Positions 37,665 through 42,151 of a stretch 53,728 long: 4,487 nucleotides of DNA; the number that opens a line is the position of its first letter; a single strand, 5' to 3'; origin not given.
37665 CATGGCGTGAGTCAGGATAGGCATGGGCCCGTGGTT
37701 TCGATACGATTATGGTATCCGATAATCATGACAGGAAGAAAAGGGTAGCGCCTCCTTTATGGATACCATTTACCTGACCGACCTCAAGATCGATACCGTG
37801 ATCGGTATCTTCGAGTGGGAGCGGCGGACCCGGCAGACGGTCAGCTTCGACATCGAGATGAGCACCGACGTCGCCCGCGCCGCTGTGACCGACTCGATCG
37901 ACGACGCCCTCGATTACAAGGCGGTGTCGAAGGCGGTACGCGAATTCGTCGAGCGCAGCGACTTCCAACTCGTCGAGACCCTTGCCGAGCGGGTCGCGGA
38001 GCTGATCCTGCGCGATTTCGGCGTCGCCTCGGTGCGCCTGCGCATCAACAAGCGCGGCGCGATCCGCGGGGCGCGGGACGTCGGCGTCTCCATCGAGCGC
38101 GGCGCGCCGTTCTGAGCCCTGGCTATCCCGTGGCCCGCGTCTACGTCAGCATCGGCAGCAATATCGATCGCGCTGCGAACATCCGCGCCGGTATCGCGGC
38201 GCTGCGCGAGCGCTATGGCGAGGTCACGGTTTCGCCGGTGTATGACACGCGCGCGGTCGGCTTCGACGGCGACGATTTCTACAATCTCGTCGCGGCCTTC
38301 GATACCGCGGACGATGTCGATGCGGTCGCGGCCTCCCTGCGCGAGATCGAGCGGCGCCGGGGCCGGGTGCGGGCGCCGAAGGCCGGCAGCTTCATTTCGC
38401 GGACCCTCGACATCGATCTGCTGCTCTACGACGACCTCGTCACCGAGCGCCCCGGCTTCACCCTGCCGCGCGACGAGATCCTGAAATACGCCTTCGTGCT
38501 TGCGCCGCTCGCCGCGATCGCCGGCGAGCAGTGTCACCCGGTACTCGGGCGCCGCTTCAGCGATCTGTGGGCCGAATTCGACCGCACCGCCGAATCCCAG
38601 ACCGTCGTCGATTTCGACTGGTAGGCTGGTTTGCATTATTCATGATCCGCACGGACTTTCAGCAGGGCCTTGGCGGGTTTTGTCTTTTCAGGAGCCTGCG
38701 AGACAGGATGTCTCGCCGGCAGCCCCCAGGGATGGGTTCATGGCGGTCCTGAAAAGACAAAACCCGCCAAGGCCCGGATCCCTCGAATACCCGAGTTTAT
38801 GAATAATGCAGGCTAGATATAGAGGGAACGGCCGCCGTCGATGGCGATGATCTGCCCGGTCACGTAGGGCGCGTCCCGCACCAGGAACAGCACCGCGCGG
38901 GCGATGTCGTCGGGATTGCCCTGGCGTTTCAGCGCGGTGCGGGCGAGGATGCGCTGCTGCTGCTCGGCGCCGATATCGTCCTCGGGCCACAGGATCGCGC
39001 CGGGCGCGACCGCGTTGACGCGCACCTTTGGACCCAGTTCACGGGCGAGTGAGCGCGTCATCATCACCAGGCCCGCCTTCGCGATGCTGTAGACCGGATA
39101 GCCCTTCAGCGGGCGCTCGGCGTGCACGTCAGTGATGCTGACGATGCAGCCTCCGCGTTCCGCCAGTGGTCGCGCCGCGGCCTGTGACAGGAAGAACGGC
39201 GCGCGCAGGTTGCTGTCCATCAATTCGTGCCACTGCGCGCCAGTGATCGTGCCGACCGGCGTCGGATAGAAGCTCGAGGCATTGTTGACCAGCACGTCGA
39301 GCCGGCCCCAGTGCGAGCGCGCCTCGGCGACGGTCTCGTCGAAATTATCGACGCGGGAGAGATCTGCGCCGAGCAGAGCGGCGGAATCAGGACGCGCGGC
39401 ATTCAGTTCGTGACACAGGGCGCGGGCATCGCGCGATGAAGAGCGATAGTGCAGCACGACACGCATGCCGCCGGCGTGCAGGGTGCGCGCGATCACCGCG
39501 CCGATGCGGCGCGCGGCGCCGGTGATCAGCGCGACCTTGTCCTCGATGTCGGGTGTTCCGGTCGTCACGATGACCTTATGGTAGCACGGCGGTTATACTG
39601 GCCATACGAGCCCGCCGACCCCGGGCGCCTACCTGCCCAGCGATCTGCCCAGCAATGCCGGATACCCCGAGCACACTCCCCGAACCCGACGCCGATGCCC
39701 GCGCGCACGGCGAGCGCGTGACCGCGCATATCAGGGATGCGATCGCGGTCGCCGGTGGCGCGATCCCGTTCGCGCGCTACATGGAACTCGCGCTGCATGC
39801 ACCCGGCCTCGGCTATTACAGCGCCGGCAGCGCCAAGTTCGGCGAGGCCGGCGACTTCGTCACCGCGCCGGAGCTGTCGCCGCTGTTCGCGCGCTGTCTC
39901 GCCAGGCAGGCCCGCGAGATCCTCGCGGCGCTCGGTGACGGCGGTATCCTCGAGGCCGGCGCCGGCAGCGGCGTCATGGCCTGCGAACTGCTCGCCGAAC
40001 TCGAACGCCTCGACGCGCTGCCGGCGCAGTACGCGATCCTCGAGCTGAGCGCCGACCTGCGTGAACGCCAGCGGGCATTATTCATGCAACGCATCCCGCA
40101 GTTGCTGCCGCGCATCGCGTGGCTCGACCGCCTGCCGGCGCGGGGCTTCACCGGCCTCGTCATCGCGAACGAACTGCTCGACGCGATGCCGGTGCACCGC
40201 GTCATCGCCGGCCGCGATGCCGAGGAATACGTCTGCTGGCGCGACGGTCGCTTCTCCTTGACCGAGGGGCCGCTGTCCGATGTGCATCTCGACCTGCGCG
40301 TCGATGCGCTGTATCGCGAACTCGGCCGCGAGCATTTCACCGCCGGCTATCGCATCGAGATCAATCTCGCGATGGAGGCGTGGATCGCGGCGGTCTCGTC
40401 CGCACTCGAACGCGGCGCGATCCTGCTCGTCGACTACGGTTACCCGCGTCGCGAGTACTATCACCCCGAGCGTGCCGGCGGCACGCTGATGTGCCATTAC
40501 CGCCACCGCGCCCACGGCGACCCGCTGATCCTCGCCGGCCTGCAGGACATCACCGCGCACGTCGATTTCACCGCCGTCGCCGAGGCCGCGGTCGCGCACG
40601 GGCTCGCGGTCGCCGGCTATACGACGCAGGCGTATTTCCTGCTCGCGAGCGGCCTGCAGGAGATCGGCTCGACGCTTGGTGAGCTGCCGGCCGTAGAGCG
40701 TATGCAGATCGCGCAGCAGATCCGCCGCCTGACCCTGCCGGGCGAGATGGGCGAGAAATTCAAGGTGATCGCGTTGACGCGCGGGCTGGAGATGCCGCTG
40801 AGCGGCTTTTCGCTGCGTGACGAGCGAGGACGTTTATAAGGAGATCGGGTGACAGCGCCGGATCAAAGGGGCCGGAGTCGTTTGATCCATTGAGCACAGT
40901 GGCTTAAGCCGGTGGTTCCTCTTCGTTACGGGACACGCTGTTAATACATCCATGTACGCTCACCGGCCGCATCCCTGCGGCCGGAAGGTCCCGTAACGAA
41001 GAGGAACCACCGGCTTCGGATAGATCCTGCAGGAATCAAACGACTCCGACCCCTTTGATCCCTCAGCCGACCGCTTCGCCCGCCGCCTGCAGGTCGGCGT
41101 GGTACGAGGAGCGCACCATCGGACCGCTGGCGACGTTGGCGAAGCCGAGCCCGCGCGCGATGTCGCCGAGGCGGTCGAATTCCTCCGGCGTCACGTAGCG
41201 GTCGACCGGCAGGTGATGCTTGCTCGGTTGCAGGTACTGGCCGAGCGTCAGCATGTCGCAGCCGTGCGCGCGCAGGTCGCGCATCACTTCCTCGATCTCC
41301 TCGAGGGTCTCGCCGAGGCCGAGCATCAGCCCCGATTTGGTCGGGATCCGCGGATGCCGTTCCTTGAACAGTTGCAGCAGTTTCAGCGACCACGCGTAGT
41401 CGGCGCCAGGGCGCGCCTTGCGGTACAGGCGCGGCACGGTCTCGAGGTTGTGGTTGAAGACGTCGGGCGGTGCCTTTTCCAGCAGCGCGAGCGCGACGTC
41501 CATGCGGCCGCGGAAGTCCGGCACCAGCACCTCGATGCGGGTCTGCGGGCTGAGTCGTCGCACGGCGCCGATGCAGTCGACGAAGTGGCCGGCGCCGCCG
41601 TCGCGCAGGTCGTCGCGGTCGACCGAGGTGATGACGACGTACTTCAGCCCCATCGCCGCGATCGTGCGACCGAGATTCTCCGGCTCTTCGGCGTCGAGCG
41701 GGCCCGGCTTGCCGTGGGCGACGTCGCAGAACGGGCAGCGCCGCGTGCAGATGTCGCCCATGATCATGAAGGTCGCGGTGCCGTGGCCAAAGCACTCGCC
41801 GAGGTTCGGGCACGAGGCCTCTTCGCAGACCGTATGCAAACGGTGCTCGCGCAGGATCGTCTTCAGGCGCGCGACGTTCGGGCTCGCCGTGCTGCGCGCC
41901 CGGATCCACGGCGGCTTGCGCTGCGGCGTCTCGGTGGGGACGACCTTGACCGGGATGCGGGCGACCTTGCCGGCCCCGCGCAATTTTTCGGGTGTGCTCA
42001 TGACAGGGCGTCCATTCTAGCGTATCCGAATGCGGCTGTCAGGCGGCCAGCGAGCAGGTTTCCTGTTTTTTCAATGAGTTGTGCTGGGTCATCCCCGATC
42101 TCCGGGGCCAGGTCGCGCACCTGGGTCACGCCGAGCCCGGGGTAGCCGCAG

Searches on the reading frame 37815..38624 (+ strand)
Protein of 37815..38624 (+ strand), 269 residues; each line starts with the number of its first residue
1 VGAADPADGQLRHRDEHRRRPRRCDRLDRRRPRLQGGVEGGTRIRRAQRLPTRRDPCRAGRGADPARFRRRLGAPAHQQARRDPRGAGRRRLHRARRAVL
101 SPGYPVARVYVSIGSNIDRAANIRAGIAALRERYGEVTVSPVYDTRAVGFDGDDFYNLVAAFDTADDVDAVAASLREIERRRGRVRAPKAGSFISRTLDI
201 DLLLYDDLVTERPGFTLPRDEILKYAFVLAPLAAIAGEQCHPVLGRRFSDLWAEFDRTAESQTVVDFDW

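Call 76: search_protein_families(library=pfam, proteins=[window:37815-38624:+], max_evalue=0.00001)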
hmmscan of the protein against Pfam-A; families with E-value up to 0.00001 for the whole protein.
window:37815-38624:+ (269 aa): 1 family
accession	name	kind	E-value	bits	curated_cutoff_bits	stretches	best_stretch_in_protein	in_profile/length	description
PF01288.25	HPPK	-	4.1e-27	95.3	25.7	1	110-236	1-115/116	7,8-dihydro-6-hydroxymethylpterin-pyrophosphokinase (HPPK)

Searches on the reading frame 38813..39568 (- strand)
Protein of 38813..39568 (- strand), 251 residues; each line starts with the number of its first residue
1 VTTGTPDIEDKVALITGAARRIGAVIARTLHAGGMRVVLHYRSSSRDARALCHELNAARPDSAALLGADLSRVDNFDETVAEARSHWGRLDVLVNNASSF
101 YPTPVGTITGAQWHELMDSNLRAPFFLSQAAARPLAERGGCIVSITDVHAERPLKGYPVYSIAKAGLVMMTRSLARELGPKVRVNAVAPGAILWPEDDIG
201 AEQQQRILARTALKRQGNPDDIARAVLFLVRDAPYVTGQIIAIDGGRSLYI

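Call 76: search_protein_families(library=pfam, proteins=[window:38813-39568:-], max_evalue=0.00001)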
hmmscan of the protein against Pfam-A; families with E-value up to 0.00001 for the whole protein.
window:38813-39568:- (251 aa): 4 families
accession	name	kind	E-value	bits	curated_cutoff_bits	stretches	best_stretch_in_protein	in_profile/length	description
PF13561.12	adh_short_C2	-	2.8e-54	184.6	27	1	17-246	1-234/236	Enoyl-(Acyl carrier protein) reductase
PF00106.31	adh_short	-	3.8e-42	144.4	26.6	1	11-192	1-182/195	short chain dehydrogenase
PF23441.1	SDR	-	1.5e-10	41.3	27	1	12-247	9-255/258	SDR-like rossmann domain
PF08659.16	KR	-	9.2e-07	29.4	22.6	1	13-132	3-124/180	KR domain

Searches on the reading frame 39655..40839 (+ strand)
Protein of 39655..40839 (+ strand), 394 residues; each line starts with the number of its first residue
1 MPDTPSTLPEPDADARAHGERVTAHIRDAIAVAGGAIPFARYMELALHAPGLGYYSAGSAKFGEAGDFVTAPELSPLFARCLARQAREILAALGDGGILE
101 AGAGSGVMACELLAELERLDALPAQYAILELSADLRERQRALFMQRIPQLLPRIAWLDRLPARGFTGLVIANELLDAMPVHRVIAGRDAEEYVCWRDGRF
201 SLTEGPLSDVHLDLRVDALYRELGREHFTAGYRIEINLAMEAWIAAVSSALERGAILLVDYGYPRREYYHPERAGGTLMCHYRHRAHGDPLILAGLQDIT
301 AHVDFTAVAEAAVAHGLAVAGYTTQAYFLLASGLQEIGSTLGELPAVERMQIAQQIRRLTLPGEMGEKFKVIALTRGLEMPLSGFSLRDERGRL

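Call 76: search_protein_families(library=pfam, proteins=[window:39655-40839:+], max_evalue=0.00001)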
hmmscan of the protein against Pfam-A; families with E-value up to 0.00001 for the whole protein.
window:39655-40839:+ (394 aa): 1 family
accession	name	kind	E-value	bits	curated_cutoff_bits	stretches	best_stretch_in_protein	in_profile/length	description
PF02636.23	Methyltransf_28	-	3e-59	200.9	23.3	1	81-323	1-249/249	Putative S-adenosyl-L-methionine-dependent methyltransferase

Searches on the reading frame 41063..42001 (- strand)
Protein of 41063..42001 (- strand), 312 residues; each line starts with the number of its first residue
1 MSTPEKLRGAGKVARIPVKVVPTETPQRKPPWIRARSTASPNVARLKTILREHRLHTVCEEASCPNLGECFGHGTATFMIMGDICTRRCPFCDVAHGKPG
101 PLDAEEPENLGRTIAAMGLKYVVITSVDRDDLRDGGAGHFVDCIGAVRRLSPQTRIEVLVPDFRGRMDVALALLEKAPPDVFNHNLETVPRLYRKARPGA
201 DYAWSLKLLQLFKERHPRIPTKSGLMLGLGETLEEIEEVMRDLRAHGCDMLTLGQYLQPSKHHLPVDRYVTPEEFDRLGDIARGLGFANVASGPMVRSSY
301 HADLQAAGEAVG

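Call 76: search_protein_families(library=pfam, proteins=[window:41063-42001:-], max_evalue=0.00001)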
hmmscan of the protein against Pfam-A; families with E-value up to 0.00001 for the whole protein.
window:41063-42001:- (312 aa): 2 families
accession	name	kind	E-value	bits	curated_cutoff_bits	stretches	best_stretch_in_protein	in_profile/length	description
PF04055.27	Radical_SAM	-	4.9e-25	89.1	29.5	1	79-243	1-166/166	Radical SAM superfamily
PF16881.10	LIAS_N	-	8.2e-08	33.1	27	1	26-64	58-96/96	N-terminal domain of lipoyl synthase of Radical_SAM family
